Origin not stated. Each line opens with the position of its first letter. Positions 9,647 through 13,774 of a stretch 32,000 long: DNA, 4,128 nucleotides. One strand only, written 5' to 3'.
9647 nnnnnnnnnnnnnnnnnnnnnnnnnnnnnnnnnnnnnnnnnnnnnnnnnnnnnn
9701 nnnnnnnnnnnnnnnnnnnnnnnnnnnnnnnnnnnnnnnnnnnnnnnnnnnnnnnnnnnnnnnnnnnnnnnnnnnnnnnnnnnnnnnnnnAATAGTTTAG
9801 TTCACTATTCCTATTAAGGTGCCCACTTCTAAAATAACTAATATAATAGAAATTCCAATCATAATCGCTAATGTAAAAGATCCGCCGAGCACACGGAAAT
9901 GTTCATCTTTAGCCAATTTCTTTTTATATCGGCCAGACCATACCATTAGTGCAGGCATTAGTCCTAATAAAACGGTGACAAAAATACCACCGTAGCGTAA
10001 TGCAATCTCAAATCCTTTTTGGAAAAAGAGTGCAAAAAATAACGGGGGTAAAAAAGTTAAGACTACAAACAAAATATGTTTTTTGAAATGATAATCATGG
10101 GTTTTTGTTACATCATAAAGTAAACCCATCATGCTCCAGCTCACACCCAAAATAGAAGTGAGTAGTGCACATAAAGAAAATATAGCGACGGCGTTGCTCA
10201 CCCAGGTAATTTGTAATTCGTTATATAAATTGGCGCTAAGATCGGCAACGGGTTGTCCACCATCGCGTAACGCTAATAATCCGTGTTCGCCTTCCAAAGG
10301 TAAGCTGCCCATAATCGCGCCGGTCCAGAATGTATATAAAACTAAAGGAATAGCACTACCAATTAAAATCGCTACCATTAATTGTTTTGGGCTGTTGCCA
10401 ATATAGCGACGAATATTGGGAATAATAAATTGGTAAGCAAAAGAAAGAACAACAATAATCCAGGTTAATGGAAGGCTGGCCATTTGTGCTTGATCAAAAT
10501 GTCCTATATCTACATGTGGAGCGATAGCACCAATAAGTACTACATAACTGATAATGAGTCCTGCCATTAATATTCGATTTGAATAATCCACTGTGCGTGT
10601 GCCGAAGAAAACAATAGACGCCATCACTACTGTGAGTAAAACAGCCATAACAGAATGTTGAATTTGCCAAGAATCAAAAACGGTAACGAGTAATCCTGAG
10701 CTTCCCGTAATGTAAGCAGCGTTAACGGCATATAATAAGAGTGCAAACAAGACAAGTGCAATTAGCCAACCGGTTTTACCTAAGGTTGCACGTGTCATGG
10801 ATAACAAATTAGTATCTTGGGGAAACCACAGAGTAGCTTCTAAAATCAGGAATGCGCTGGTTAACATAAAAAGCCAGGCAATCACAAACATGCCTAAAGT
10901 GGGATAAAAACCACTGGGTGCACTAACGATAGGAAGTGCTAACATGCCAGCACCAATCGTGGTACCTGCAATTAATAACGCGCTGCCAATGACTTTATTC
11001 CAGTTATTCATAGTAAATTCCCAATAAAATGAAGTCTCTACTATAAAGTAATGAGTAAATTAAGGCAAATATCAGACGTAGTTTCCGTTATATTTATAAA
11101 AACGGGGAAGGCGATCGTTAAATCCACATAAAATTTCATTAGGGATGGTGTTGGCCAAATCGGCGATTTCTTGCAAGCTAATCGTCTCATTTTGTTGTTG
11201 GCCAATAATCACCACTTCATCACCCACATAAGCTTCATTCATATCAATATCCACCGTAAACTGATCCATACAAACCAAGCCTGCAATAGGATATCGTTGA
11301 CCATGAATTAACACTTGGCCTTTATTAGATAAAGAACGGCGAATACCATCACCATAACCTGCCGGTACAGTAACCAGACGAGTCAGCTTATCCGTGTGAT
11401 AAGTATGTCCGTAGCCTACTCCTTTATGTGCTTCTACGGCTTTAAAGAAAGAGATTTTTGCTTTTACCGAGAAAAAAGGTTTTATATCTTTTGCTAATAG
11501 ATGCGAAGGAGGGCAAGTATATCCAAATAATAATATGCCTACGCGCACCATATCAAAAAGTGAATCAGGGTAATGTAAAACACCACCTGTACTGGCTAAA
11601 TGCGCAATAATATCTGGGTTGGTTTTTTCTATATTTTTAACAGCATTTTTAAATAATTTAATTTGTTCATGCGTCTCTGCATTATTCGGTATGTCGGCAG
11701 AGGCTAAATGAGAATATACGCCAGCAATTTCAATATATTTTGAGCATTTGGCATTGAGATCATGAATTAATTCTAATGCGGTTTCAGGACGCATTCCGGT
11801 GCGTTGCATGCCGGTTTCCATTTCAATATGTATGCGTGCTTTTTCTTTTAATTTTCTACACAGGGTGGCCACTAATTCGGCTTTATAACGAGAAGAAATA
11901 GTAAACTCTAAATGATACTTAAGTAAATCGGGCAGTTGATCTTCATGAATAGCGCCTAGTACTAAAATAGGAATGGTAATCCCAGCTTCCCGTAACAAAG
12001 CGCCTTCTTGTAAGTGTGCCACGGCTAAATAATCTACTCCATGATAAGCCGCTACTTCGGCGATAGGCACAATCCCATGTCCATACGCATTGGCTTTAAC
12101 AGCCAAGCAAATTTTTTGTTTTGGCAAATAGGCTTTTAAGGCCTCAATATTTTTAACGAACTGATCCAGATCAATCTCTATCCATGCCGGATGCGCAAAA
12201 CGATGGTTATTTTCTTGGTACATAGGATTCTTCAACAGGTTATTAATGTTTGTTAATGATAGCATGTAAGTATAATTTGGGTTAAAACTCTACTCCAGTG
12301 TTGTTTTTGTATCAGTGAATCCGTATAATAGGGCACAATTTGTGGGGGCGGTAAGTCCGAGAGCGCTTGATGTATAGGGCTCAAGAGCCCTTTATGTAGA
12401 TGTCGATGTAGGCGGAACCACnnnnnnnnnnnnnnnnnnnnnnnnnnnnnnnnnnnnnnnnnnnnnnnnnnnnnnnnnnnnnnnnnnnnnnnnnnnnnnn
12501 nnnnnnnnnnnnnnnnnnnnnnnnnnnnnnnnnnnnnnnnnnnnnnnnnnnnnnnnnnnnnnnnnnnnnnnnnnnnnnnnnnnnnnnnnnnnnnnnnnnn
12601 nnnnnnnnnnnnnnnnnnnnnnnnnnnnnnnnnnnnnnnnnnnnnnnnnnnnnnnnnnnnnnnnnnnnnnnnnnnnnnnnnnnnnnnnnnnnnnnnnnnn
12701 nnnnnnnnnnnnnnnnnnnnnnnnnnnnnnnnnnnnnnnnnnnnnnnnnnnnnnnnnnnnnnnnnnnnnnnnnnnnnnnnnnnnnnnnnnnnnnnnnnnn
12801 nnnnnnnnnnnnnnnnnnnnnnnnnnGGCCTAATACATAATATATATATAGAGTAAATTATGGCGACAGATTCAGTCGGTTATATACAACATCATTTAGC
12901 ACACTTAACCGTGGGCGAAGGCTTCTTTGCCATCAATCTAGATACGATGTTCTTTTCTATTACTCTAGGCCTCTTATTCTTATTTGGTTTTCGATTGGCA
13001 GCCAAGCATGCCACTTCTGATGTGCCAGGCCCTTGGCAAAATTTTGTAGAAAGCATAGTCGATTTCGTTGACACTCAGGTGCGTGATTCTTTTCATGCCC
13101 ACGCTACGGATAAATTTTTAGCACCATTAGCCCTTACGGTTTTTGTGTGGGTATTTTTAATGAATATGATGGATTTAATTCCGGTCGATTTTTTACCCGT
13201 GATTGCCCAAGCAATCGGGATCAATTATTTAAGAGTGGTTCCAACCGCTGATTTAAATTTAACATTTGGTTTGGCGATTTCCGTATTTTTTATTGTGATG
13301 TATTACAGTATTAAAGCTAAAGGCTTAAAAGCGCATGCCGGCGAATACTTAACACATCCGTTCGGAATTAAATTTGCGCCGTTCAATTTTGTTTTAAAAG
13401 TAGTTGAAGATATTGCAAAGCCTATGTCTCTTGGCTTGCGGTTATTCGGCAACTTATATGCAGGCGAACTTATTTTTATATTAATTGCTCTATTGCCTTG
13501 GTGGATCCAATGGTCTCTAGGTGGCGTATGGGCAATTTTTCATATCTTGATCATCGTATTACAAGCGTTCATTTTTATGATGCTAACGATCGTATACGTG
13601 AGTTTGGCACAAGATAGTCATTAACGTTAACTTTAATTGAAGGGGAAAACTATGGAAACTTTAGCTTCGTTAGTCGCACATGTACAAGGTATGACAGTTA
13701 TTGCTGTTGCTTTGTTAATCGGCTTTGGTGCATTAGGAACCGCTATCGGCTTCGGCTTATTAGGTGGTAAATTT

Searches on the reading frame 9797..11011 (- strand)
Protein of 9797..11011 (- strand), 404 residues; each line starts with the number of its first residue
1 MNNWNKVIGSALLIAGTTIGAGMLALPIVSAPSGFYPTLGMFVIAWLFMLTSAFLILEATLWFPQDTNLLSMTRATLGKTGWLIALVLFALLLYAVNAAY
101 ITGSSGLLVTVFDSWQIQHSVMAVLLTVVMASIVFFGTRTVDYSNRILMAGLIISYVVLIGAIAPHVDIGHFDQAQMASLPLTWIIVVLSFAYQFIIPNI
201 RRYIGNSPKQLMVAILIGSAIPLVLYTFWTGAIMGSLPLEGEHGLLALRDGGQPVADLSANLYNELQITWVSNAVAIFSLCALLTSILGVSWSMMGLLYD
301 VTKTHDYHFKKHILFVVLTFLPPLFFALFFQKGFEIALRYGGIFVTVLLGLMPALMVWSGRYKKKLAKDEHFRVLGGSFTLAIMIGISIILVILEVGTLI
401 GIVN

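Call 32: search_protein_families(library=pfam, proteins=[window:9797-11011:-], max_evalue=0.00001)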
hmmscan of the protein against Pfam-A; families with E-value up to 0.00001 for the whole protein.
window:9797-11011:- (404 aa): 1 family
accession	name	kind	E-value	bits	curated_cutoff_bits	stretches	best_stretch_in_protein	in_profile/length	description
PF03222.19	Trp_Tyr_perm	-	8.4e-86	289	22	1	5-393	3-391/393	Tryptophan/tyrosine permease family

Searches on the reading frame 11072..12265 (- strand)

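Call 32: search_protein_families(library=pfam, proteins=[window:11072-12265:-], max_evalue=0.00001)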
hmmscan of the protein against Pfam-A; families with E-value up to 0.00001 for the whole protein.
window:11072-12265:- (397 aa): 2 families
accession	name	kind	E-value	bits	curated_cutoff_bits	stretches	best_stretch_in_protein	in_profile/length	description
PF01168.26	Ala_racemase_N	-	7.1e-64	216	24.1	1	31-250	1-219/220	Alanine racemase, N-terminal domain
PF00842.27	Ala_racemase_C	-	9.3e-44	148.5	25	1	265-390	2-127/127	Alanine racemase, C-terminal domain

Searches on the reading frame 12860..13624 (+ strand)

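Call 32: search_protein_families(library=pfam, proteins=[window:12860-13624:+], max_evalue=0.00001)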
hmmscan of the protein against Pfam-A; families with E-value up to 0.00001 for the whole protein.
window:12860-13624:+ (254 aa): 1 family
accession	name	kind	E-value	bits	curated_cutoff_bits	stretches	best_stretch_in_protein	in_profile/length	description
PF00119.25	ATP-synt_A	-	2e-54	185.2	33.9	1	30-248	1-217/217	ATP synthase A chain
